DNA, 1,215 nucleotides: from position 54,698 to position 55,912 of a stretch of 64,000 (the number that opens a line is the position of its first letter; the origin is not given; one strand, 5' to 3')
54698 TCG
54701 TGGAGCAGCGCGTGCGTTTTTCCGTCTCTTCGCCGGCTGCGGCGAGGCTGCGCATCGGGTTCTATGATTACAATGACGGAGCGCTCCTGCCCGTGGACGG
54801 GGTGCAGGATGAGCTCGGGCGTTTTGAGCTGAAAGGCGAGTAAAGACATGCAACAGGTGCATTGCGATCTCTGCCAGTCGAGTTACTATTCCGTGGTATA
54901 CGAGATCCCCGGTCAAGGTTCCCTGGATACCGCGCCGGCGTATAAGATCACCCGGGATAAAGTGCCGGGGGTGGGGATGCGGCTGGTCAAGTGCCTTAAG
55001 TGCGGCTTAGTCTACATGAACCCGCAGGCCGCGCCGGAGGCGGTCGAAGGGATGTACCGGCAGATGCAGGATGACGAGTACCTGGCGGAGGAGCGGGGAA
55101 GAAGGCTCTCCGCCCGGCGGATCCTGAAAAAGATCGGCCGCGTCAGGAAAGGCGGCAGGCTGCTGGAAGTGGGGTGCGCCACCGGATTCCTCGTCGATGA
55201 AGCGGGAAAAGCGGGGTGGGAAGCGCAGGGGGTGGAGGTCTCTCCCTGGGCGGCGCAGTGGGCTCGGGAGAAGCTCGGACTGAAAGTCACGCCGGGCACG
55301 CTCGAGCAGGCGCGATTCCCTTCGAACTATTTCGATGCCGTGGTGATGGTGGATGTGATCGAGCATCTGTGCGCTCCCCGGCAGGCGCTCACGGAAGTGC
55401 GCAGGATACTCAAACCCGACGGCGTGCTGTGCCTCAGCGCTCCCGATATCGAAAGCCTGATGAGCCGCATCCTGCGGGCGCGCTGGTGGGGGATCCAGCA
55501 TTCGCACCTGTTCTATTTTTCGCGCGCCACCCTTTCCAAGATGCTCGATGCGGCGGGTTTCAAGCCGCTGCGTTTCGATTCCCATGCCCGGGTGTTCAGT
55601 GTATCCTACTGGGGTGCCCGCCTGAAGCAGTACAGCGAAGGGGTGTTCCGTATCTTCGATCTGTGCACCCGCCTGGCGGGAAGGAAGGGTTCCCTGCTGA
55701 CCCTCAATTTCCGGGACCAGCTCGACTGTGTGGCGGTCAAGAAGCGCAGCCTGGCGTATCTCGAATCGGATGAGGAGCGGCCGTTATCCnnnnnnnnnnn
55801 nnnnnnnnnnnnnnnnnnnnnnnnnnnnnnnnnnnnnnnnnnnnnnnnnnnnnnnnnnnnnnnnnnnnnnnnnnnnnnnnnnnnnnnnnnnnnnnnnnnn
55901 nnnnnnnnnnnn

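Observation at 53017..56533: DUF2079 polytopic membrane protein paired with a methyltransferase::GT2 (DPM1-like) fusion: a candidate lipid-linked glycosylation module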

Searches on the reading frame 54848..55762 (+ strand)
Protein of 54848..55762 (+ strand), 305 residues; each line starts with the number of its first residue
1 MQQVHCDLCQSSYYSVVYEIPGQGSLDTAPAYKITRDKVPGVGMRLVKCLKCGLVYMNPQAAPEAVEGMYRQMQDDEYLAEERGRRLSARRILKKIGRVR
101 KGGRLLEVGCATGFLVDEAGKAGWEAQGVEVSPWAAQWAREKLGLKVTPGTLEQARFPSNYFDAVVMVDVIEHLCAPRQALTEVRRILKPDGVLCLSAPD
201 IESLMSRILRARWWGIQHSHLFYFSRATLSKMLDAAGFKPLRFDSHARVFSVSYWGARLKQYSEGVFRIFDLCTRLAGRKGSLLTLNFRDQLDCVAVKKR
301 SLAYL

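Call 57: find_homologous_proteins(query=window:54848-55762:+)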
Query window:54848-55762:+ (305 aa): 207 proteins with E <= 0.001 among 1951 candidates; the best 120 are listed.
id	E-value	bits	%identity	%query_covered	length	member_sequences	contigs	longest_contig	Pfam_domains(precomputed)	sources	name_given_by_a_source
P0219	8.9e-102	358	53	90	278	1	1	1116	PF07021.19,PF13847.13,PF13489.13,PF13649.13,PF08241.19,PF08242.19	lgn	-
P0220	3.5e-99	350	53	100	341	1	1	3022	PF07021.19,PF13847.13,PF13489.13,PF13649.13,PF01209.25,PF08241.19,PF08242.19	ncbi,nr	ncbi:MAG: class I SAM-dependent methyltransferase, partial [Candidatus Omnitrophica bacterium]|nr:cl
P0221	2.4e-94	334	50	100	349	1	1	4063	PF07021.19,PF13847.13,PF13489.13,PF13649.13,PF08241.19,PF08242.19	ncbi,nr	ncbi:MAG: class I SAM-dependent methyltransferase, partial [Candidatus Omnitrophica bacterium]|nr:cl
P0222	2.4e-93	331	51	100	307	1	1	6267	PF07021.19,PF13847.13,PF13489.13,PF13649.13,PF08241.19,PF08242.19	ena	-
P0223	1.2e-92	328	49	100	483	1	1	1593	PF07021.19,PF13847.13,PF13489.13,PF13649.13,PF00535.33,PF08241.19,PF08242.19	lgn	-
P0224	1.5e-89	318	47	97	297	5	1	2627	PF07021.19,PF13847.13,PF13489.13,PF13649.13,PF08241.19,PF08242.19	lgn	-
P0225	2.5e-88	314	47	97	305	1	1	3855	PF07021.19,PF13847.13,PF13489.13,PF13649.13,PF08241.19,PF08242.19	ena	-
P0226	7.2e-88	313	48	99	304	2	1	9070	PF07021.19,PF13847.13,PF13489.13,PF13649.13,PF08241.19,PF08242.19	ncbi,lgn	-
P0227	3.1e-87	311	47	98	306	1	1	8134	PF07021.19,PF13847.13,PF13489.13,PF13649.13,PF01209.25,PF08241.19,PF08242.19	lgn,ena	-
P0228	9.8e-87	309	47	98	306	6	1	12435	PF07021.19,PF13847.13,PF13489.13,PF13649.13,PF08241.19,PF08242.19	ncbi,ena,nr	ncbi:MAG: class I SAM-dependent methyltransferase [Candidatus Omnitrophica bacterium]|nr:class I SAM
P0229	5.7e-86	307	44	98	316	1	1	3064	PF07021.19,PF13847.13,PF13489.13,PF13649.13,PF01209.25,PF08241.19,PF08242.19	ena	-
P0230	5.1e-85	303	46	98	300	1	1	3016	PF07021.19,PF13847.13,PF13489.13,PF13649.13,PF08241.19,PF08242.19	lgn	-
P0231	7.4e-85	303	44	97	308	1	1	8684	PF07021.19,PF13847.13,PF13489.13,PF13649.13,PF01209.25,PF08241.19,PF08242.19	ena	-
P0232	2.0e-84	301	48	96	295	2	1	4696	PF07021.19,PF13847.13,PF13489.13,PF13649.13,PF08241.19,PF08242.19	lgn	-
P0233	1.2e-81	292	45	98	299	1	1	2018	PF07021.19,PF13847.13,PF13489.13,PF13649.13,PF08241.19,PF08242.19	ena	-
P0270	1.5e-41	161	37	81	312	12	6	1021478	PF07021.19,PF13847.13,PF13489.13,PF13649.13,PF08241.19,PF08242.19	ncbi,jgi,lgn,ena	jgi:SAM-dependent methyltransferase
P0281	7.5e-39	152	29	98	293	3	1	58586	PF07021.19,PF13847.13,PF13489.13,PF13649.13,PF08241.19,PF08242.19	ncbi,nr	ncbi:MAG: class I SAM-dependent methyltransferase [Desulfobacterales bacterium]|nr:class I SAM-depen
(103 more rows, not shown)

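Call 58: find_encoding_contigs(protein=P0270, flank=6000, max_places=2)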
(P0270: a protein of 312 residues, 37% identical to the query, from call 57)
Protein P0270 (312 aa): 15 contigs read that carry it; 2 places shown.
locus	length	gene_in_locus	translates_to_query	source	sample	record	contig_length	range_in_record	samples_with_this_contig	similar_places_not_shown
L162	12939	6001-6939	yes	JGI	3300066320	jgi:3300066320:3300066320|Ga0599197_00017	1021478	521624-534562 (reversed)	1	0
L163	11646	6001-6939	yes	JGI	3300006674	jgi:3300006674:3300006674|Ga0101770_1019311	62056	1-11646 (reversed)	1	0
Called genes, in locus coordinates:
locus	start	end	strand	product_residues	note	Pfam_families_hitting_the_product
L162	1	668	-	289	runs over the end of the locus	PF01925:TauE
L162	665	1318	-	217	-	PF00571:CBS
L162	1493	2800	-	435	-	-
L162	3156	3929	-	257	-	PF13439:Glyco_transf_4, PF13579:Glyco_trans_4_4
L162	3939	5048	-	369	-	PF13439:Glyco_transf_4 (weak), PF00534:Glycos_transf_1, PF13692:Glyco_trans_1_4, PF13524:Glyco_trans_1_2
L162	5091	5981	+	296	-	PF00535:Glycos_transf_2, PF13641:Glyco_tranf_2_3, PF13632:Glyco_trans_2_3 (weak)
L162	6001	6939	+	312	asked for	PF13489:Methyltransf_23, PF07021:MetW (weak), PF13847:Methyltransf_31, PF08241:Methyltransf_11, PF08242:Methyltransf_12, PF13649:Methyltransf_25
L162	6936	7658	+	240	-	PF01209:Ubie_methyltran (weak), PF13489:Methyltransf_23, PF13847:Methyltransf_31, PF08241:Methyltransf_11, PF08242:Methyltransf_12, PF13649:Methyltransf_25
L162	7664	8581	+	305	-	-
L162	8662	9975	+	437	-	-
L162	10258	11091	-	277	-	PF13649:Methyltransf_25 (weak), PF01564:Spermine_synth (weak), PF08241:Methyltransf_11 (weak)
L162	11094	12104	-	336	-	-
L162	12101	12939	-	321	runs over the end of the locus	PF00296:Bac_luciferase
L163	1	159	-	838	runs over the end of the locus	PF01935:DUF87 (weak), PF05872:HerA_C (faint)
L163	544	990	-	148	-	PF00571:CBS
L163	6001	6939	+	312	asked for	PF13489:Methyltransf_23, PF07021:MetW (weak), PF13847:Methyltransf_31, PF08241:Methyltransf_11, PF08242:Methyltransf_12, PF13649:Methyltransf_25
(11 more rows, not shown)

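Call 59: find_encoding_contigs(protein=P0281, flank=6000, max_places=1)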
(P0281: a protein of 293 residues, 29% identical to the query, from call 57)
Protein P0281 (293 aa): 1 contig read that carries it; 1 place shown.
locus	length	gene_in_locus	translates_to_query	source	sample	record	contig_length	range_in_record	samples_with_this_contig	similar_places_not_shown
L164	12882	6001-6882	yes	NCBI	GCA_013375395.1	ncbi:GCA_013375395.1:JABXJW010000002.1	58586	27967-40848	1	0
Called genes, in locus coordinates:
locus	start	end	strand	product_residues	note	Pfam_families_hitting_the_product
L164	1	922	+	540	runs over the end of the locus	PF01663:Phosphodiest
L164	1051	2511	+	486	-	PF04932:Wzy_C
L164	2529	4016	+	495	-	-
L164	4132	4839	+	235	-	PF13489:Methyltransf_23, PF13847:Methyltransf_31 (weak), PF08241:Methyltransf_11, PF13649:Methyltransf_25 (faint)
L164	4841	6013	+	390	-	PF13439:Glyco_transf_4, PF13579:Glyco_trans_4_4, PF13524:Glyco_trans_1_2 (faint), PF00534:Glycos_transf_1, PF13692:Glyco_trans_1_4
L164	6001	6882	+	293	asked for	PF13489:Methyltransf_23, PF07021:MetW (weak), PF08241:Methyltransf_11, PF08242:Methyltransf_12, PF13649:Methyltransf_25, PF13847:Methyltransf_31 (weak)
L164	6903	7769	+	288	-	PF01522:Polysacc_deac_1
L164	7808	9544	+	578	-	PF01229:Glyco_hydro_39 (weak)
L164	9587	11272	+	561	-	PF01663:Phosphodiest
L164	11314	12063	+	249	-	PF03808:Glyco_tran_WecG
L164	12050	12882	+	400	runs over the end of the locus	PF00535:Glycos_transf_2, PF13641:Glyco_tranf_2_3, PF13632:Glyco_trans_2_3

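Call 69: search_solved_structures(query=window:54848-55762:+, max_evalue=0.01, show_alignments=2)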
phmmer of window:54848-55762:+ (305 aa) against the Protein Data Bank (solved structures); distinct sequences matched with E-value up to 0.01: 40.
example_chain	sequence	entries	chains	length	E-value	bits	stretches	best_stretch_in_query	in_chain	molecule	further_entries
3cc8_A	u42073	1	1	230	1.4e-13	53.9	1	93-244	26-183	Putative methyltransferase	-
3l8d_A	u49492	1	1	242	1.8e-10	43.7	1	99-197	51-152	Methyltransferase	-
2avn_A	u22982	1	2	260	2.6e-08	36.6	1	103-262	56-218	ubiquinone/menaquinone biosynthesis methyltransferase-related protein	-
1vlm_A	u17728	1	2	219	6e-08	35.4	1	101-242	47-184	SAM-dependent methyltransferase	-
1ve3_A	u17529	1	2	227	1.3e-07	34.4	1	88-210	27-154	hypothetical protein PH0226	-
7qcb_A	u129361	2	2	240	1.4e-07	34.2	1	101-198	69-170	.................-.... 27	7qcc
3mgg_A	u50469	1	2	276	1.5e-06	30.8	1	100-197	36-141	Methyltransferase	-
6uak_A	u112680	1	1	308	3.6e-06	29.6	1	98-195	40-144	SAM dependent methyltransferase LahSB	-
7pd7_A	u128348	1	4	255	5.2e-06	29.1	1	102-192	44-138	Methyltransferase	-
9rfr_A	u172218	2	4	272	1.9e-05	27.2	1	100-206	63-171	Ubiquinone biosynthesis O-methyltransferase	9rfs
3e23_A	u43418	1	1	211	3.8e-05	26.2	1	89-197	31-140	uncharacterized protein RPA2492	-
4pne_A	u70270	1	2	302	5.9e-05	25.6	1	101-197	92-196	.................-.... protein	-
3dli_A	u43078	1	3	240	6.2e-05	25.5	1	78-244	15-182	methyltransferase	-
8ys9_A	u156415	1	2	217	9.7e-05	24.9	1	64-193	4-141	Phosphatidylethanolamine N-methyltransferase/phosphatidyl-N-methylethanolamine N-methyltra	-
4e2y_A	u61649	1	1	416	0.00018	24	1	105-240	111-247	TcaB9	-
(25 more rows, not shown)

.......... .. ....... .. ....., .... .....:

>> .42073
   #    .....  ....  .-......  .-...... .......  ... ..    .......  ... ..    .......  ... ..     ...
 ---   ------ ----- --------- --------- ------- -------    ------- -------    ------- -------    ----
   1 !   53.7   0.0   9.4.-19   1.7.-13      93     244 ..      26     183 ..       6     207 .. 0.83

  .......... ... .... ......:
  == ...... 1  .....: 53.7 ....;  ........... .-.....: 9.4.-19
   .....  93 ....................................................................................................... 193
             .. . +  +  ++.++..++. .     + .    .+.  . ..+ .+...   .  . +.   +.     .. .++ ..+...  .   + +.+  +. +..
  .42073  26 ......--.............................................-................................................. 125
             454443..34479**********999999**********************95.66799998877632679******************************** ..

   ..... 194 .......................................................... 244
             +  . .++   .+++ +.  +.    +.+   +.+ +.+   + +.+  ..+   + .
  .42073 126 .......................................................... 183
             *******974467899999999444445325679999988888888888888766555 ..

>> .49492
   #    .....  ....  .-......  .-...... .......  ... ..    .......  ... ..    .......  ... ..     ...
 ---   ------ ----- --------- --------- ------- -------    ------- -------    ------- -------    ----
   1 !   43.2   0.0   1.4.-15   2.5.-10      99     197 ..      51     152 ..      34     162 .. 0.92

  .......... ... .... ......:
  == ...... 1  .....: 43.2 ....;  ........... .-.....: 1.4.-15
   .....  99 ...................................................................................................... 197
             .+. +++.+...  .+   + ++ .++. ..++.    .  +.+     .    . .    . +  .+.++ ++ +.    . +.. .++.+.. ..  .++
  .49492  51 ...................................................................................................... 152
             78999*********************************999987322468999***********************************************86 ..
